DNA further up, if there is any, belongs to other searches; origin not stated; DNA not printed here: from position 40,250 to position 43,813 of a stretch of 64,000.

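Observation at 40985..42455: Six-plus perfect tandem copies of a 219-bp unit encoding identical FG-GAP-like beta-propeller blades inside the RHS gene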

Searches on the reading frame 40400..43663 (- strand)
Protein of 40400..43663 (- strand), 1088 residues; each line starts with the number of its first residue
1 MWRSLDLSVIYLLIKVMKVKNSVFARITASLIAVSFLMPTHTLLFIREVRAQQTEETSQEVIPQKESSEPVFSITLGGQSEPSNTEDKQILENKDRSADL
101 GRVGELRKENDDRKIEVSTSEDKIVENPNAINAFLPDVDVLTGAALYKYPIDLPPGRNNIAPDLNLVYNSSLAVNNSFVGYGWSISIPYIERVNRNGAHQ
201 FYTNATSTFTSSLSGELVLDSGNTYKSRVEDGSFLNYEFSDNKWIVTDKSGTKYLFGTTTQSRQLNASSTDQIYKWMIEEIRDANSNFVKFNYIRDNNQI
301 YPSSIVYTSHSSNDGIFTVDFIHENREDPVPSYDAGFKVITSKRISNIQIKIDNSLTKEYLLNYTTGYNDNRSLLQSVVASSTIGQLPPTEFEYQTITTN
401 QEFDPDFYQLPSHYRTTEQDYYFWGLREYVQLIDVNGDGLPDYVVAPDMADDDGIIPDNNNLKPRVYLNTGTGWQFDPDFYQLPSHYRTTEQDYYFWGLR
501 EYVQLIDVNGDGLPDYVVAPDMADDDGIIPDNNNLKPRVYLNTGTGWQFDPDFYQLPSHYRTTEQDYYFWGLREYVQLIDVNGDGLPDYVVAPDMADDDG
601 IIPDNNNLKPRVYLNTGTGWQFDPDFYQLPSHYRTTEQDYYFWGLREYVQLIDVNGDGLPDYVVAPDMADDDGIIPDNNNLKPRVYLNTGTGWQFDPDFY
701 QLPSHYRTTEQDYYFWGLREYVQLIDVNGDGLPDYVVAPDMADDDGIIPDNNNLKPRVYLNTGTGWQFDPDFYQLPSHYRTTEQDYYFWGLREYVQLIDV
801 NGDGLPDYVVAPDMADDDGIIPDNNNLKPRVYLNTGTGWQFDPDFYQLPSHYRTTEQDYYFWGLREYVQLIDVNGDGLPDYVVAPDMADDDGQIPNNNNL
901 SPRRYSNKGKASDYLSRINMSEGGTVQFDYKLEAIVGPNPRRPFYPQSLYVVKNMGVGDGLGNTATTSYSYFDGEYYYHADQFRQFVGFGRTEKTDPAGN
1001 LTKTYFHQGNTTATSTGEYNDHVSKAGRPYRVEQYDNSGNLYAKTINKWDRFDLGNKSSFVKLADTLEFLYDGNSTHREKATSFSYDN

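Call 7: find_homologous_proteins(query=window:40400-43663:-)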
Query window:40400-43663:- (1088 aa): 114 proteins with E <= 0.001 among 8000 candidates.
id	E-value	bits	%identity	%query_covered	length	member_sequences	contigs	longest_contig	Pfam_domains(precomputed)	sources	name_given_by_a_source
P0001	4.8e-157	543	34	72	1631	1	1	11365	PF01839.30,PF12256.15,PF05593.20,PF13517.13,PF03534.19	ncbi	-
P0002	1.7e-147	511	35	63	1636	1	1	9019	PF01839.30,PF12256.15,PF20041.6,PF05593.20,PF13517.13,PF25023.2,PF03534.19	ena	-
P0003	3.8e-144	500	35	75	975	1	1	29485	PF01839.30,PF12256.15,PF13517.13,PF03534.19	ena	-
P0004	1.5e-140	488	34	64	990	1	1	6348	PF01839.30,PF12256.15,PF05593.20,PF13517.13,PF03534.19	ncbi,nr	ncbi:MAG: FG-GAP-like repeat-containing protein, partial [bacterium]|nr:FG-GAP-like repeat-containin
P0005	5.3e-137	476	32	76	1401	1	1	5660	PF01839.30,PF12256.15,PF05593.20,PF13517.13,PF03534.19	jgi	jgi:YD repeat-containing protein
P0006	1.9e-135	471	34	72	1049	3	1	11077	PF01839.30,PF12256.15,PF13517.13,PF03534.19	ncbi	ncbi:MAG: YD repeat protein, partial [Candidatus Uhrbacteria bacterium GW2011_GWC2_53_7]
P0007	3.3e-135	471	34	62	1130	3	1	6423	PF01839.30,PF12256.15,PF13517.13,PF03534.19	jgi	jgi:Insecticide toxin TcdB middle/N-terminal region/Salmonella virulence plasmid 65kDa B protein/FG-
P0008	2.3e-134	468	35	64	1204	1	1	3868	PF01839.30,PF12256.15,PF13517.13,PF03534.19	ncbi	ncbi:MAG: FG-GAP-like repeat-containing protein, partial [Patescibacteria group bacterium]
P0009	2.7e-126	441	36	61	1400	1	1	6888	PF01839.30,PF12256.15,PF05593.20,PF13517.13,PF03534.19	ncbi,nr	ncbi:VCBS repeat-containing protein, partial [Candidatus Falkowbacteria bacterium]|nr:VCBS repeat-co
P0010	5.9e-126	440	34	63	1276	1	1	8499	PF01839.30,PF20041.6,PF05593.20,PF13517.13,PF03534.19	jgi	jgi:YD repeat-containing protein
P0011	2.6e-125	438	35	62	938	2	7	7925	PF01839.30,PF12256.15,PF13517.13,PF03534.19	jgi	jgi:hypothetical protein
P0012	3.5e-124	434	34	65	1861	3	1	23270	PF01839.30,PF05593.20,PF13517.13,PF25023.2,PF03534.19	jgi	jgi:RHS repeat-associated protein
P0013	3.2e-121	424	33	62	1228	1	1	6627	PF12256.15,PF13517.13,PF03534.19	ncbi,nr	ncbi:MAG: VCBS repeat-containing protein [Candidatus Magasanikbacteria bacterium]|nr:VCBS repeat-con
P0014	3.6e-121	424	35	63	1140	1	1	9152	PF01839.30,PF12256.15,PF16743.11,PF13517.13,PF03534.19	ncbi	-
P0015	2.9e-114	401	30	87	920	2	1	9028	PF01839.30,PF12256.15,PF13517.13,PF03534.19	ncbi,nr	ncbi:MAG TPA: FG-GAP-like repeat-containing protein, partial [Candidatus Paceibacterota bacterium]|n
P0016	4.1e-113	397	34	41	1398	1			PF01839.30,PF12256.15,PF13517.13,PF13385.14,PF03534.19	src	-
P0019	1.5e-111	392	34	70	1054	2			PF01839.30,PF12256.15,PF13517.13,PF03534.19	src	-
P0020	1.8e-106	375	34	61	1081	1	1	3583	PF01839.30,PF12256.15,PF13517.13,PF03534.19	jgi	jgi:hypothetical protein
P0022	3.4e-104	368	36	63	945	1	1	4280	PF12256.15,PF13517.13,PF03534.19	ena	-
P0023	5.1e-103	364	33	58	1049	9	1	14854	PF01839.30,PF12256.15,PF13517.13,PF03534.19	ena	-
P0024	1.4e-102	363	35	61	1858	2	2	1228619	PF12256.15,PF05593.20,PF13517.13,PF25023.2,PF03534.19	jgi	-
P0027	4.4e-100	354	33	64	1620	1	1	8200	PF01839.30,PF12256.15,PF05593.20,PF13517.13,PF03534.19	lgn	-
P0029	3.1e-99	351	32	73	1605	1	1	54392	PF01839.30,PF12256.15,PF20041.6,PF05593.20,PF13517.13,PF03534.19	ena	-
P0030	1.4e-98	349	31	67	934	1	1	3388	PF12256.15,PF13517.13,PF03534.19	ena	-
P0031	1.0e-96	343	36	61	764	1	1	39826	PF01839.30,PF12256.15,PF13517.13,PF03534.19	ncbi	-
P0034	3.9e-93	331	35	62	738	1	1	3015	PF01839.30,PF12256.15,PF13517.13,PF03534.19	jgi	jgi:hypothetical protein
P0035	9.0e-93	330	33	62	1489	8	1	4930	PF12256.15,PF21722.5,PF13517.13,PF03534.19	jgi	jgi:hypothetical protein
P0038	7.8e-89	317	32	60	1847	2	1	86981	PF01839.30,PF12256.15,PF20041.6,PF05593.20,PF13517.13,PF25023.2,PF03534.19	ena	-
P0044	6.6e-83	297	34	65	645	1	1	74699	PF01839.30,PF12256.15,PF13517.13,PF03534.19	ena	-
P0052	1.3e-73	267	34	62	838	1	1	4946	PF12256.15,PF13517.13,PF03534.19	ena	-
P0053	4.4e-72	262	29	58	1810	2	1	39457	PF01839.30,PF12256.15,PF20041.6,PF05593.20,PF13517.13,PF25023.2,PF03534.19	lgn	-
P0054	1.6e-71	260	29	65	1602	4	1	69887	PF01839.30,PF12256.15,PF05593.20,PF13517.13,PF25023.2,PF03534.19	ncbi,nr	ncbi:TPA: hypothetical protein DF272_04720, partial [Candidatus Falkowbacteria bacterium]|nr:hypothe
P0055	3.9e-71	258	36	51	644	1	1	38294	PF01839.30,PF12256.15,PF13517.13,PF03534.19,PF21955.1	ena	-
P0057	1.0e-69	254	30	54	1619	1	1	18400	PF01839.30,PF12256.15,PF13517.13,PF03534.19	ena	-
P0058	2.9e-68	249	30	65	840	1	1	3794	PF01839.30,PF12256.15,PF13517.13,PF03534.19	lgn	-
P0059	3.7e-68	249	33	58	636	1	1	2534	PF01839.30,PF12256.15,PF13517.13,PF03534.19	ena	-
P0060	1.2e-65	240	28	87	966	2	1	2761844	PF01839.30,PF12256.15,PF16743.11,PF26696.1,PF13517.13,PF27309.1,PF07481.17,PF03534.19,PF21955.1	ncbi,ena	-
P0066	1.4e-50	190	29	86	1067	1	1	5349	PF01839.30,PF12256.15,PF00404.25,PF13517.13,PF03534.19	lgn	-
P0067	4.8e-49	185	27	67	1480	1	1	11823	PF01839.30,PF12256.15,PF20041.6,PF05593.20,PF13517.13,PF03534.19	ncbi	-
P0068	1.6e-47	180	29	62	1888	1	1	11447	PF01839.30,PF12256.15,PF00404.25,PF05593.20,PF13517.13,PF25023.2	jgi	jgi:YD repeat-containing protein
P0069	2.9e-47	179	30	62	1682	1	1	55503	PF01839.30,PF12256.15,PF20041.6,PF05593.20,PF13517.13,PF25023.2,PF03534.19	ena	-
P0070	5.4e-45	172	33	28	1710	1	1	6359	PF01839.30,PF12256.15,PF05593.20,PF13517.13,PF13385.14,PF03534.19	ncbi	-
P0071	3.8e-43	166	29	82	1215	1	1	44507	PF12256.15,PF13517.13,PF03534.19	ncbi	ncbi:MAG: FG-GAP-like repeat-containing protein, partial [Leptospirales bacterium]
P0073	1.3e-42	164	30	61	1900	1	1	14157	PF12256.15,PF05593.20,PF13517.13,PF25023.2,PF03534.19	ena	-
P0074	2.6e-40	156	28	61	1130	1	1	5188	PF01839.30,PF12256.15,PF13517.13,PF03534.19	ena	-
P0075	5.8e-40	155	28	65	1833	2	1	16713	PF01839.30,PF12256.15,PF05593.20,PF13517.13,PF25023.2,PF03534.19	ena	-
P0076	1.2e-39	154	45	20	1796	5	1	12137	PF12256.15,PF07679.23,PF05593.20,PF25023.2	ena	-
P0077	3.2e-36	143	26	62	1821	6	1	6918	PF01839.30,PF12256.15,PF00754.32,PF05593.20,PF22633.4,PF13517.13,PF18884.6,PF03534.19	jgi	jgi:YD repeat-containing protein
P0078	8.4e-36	141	32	35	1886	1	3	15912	PF01839.30,PF12256.15,PF05593.20,PF13517.13,PF25023.2,PF03534.19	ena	-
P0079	8.4e-36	141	30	63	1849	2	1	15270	PF12256.15,PF20041.6,PF05593.20,PF13517.13,PF25023.2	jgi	-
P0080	4.9e-35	139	27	73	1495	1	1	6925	PF01839.30,PF12256.15,PF16743.11,PF05593.20,PF13517.13,PF25023.2,PF03534.19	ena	-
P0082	3.8e-33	133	27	87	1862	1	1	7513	PF01839.30,PF12256.15,PF05593.20,PF13517.13,PF25023.2,PF03534.19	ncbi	-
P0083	1.3e-32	131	30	62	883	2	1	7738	PF12256.15,PF13517.13,PF03534.19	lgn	-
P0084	2.3e-32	130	25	87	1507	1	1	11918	PF01839.30,PF12256.15,PF05593.20,PF13517.13,PF25023.2,PF03534.19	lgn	-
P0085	3.5e-31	126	27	61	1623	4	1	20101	PF12256.15,PF05593.20,PF13517.13,PF25023.2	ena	-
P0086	5.1e-31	126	30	52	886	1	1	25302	PF01839.30,PF12256.15,PF03534.19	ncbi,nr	ncbi:Rhs family protein [uncultured Candidatus Thioglobus sp.]|nr:Rhs family protein [uncultured Can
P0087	1.7e-28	117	27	68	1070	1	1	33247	PF01839.30,PF12256.15,PF13517.13,PF03534.19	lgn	-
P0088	2.2e-28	117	30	28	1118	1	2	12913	PF01839.30,PF12256.15,PF05593.20,PF13517.13,PF03534.19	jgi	jgi:YD repeat-containing protein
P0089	2.4e-28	117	26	73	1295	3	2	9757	PF01839.30,PF12256.15,PF16743.11,PF13517.13,PF27309.1,PF03534.19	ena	-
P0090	3.0e-28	116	27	80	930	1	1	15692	PF01839.30,PF12256.15,PF16743.11,PF13517.13,PF03534.19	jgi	jgi:hypothetical protein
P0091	5.0e-27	112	29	41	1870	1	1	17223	PF01839.30,PF12256.15,PF05593.20,PF25023.2,PF03534.19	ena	-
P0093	7.7e-26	108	27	55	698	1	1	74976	PF01839.30,PF12256.15,PF13517.13,PF03534.19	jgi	jgi:hypothetical protein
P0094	1.9e-23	100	29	35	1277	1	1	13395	PF01839.30,PF12256.15,PF05593.20,PF13517.13,PF03534.19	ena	-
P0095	5.1e-23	99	27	68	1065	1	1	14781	PF01839.30,PF12256.15,PF13517.13,PF03534.19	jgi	jgi:hypothetical protein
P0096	7.6e-23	98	28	44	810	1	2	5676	PF01839.30,PF12256.15,PF13517.13,PF03534.19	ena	-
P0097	5.2e-22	96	29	62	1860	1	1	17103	PF01839.30,PF12256.15,PF05593.20,PF13517.13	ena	-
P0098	6.3e-22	95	25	79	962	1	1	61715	PF01839.30,PF12256.15,PF13517.13,PF03534.19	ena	-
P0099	2.5e-21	93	25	85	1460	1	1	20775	PF01839.30,PF12256.15,PF05593.20,PF13517.13,PF03534.19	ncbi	ncbi:MAG: SpvB/TcaC N-terminal domain-containing protein [Nitrospiria bacterium]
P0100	2.8e-16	77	26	79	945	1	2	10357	PF01839.30,PF12256.15,PF16743.11,PF13517.13,PF03534.19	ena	-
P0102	1.4e-14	71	24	62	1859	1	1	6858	PF01839.30,PF12256.15,PF05593.20,PF13517.13,PF25023.2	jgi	jgi:YD repeat-containing protein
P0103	1.3e-13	68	25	81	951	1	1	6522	PF01839.30,PF12256.15,PF00404.25,PF13517.13,PF03534.19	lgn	-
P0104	7.9e-13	65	24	80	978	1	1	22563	PF01839.30,PF12256.15,PF13517.13,PF00036.39,PF20615.4,PF03534.19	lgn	-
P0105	3.3e-12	63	26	76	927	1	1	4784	PF01839.30,PF12256.15,PF13517.13,PF22190.3,PF03534.19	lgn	-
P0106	3.5e-12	63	24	62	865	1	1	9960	PF01839.30,PF12256.15,PF13517.13,PF03534.19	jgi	jgi:hypothetical protein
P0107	1.3e-9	55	28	20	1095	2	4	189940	PF12256.15,PF05593.20,PF13517.13,PF03534.19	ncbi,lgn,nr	ncbi:MAG: hypothetical protein DWP98_12530 [Bacteroidetes bacterium]|nr:MAG: hypothetical protein DW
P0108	1.8e-9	54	26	53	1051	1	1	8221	PF01839.30,PF12256.15,PF13517.13,PF03534.19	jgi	jgi:FG-GAP-like repeat/Salmonella virulence plasmid 65kDa B protein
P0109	2.0e-9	54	24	71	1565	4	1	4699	PF01839.30,PF12256.15,PF05593.20,PF13517.13,PF03534.19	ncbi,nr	ncbi:MAG TPA: toxin TcdB middle/N-terminal domain-containing protein, partial [Polyangia bacterium]|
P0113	7.2e-5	39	27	42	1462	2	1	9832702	PF01839.30,PF16743.11,PF13662.13,PF14779.13,PF16640.12,PF12256.15,PF00404.25,PF03160.21,PF13517.13,PF27309.1,PF18676.7,PF23743.2,PF21955.1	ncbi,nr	ncbi:beta strand repeat-containing protein [Frigoriglobus tundricola]|nr:FG-GAP-like repeat-containi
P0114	5.0e-4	36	25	41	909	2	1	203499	PF12256.15,PF03534.19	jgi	jgi:hypothetical protein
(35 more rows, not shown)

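Call 14: find_related_loci(query=window:40400-43663:-, collection=genome_contigs, flank=10000)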
Query window:40400-43663:- (1088 aa) in genome_contigs; peptide patterns used: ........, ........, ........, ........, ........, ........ (x = any residue, [..] = any of these).
42 stretches matched a pattern, but none encodes a relative of the query by tblastn (E <= 1e-3).

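Call 21: find_encoding_contigs(protein=P0086, flank=3000, max_places=1)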
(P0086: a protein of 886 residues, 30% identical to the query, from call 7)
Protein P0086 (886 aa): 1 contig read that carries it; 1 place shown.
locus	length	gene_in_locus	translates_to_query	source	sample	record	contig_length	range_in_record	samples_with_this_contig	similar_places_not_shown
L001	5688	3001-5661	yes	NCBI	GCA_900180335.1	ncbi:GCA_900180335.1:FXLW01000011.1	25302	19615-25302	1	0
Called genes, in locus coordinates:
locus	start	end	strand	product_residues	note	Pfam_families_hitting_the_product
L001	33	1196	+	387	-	PF05940:NnrS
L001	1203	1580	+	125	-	PF01814:Hemerythrin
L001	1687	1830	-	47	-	-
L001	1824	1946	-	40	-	-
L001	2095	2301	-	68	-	PF13683:rve_3, PF13333:rve_2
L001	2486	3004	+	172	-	-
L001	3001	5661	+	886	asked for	PF03534:SpvB, PF01839:FG-GAP (faint), PF12256:TcdB_toxin_midN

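Call 22: find_encoding_contigs(protein=P0100, flank=3000, max_places=1)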
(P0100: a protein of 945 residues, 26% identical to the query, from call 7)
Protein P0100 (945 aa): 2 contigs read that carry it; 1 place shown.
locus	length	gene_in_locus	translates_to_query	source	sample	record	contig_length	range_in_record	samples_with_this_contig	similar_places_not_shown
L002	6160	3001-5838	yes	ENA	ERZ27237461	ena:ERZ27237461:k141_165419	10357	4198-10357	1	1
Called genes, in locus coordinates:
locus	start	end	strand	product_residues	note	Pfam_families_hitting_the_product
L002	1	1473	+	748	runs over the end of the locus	PF07719:TPR_2 (faint), PF13432:TPR_16 (faint), PF14559:TPR_19 (faint), PF07660:STN (weak), PF03958:Secretin_N (weak), PF00263:Secretin, PF00963:Cohesin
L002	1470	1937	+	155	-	PF07963:N_methyl (weak)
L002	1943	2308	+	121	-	PF07963:N_methyl (weak)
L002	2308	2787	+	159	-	-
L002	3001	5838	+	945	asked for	PF03534:SpvB, PF01839:FG-GAP (faint), PF13517:FG-GAP_3, PF16743:PliI (faint), PF13517:FG-GAP_3 (weak), PF12256:TcdB_toxin_midN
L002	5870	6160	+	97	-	?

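Call 23: find_encoding_contigs(protein=P0090, flank=3000, max_places=1)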
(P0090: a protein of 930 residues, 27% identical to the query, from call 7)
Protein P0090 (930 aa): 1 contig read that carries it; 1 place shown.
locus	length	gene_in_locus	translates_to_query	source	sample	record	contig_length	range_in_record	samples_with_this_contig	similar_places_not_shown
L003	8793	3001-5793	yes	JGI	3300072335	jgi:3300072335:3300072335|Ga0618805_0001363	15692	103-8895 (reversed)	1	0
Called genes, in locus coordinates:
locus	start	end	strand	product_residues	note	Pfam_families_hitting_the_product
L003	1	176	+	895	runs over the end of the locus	PF03534:SpvB, PF01839:FG-GAP (faint), PF05315:ICEA (faint), PF13517:FG-GAP_3, PF12256:TcdB_toxin_midN (weak)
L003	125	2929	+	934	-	PF03534:SpvB, PF01839:FG-GAP (faint), PF13517:FG-GAP_3 (weak), PF12256:TcdB_toxin_midN (weak)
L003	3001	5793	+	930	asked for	PF03534:SpvB, PF01839:FG-GAP (faint), PF13517:FG-GAP_3 (weak), PF16743:PliI (faint), PF13517:FG-GAP_3, PF12256:TcdB_toxin_midN, PF13517:FG-GAP_3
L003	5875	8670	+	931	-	PF03534:SpvB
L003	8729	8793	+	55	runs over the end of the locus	?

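Call 24: find_encoding_contigs(protein=P0004, flank=3000, max_places=1)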
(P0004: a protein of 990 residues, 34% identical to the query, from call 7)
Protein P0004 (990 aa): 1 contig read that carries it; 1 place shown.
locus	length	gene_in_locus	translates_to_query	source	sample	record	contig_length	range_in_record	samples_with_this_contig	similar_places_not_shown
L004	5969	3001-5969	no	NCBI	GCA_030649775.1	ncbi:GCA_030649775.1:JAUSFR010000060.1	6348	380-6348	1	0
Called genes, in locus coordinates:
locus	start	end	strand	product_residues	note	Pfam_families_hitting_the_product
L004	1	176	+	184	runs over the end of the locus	?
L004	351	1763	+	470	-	-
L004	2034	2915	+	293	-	-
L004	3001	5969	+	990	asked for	PF03534:SpvB, PF05593:RHS_repeat (faint), PF01839:FG-GAP (faint), PF13517:FG-GAP_3, PF12256:TcdB_toxin_midN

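Call 25: find_encoding_contigs(protein=P0077, flank=1000, max_places=1)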
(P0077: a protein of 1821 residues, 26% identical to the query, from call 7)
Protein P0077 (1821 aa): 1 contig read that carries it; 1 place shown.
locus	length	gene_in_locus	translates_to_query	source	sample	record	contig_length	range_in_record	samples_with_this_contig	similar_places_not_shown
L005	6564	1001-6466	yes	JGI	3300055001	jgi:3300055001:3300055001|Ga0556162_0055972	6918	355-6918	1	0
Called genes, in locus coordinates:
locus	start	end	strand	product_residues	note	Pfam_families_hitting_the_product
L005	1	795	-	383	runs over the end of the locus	?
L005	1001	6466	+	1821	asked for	PF03534:SpvB, PF01839:FG-GAP (faint), PF12256:TcdB_toxin_midN, PF05593:RHS_repeat (weak), PF00754:F5_F8_type_C, PF22633:F5_F8_type_C_2, PF00754:F5_F8_type_C, PF22633:F5_F8_type_C_2, +2 more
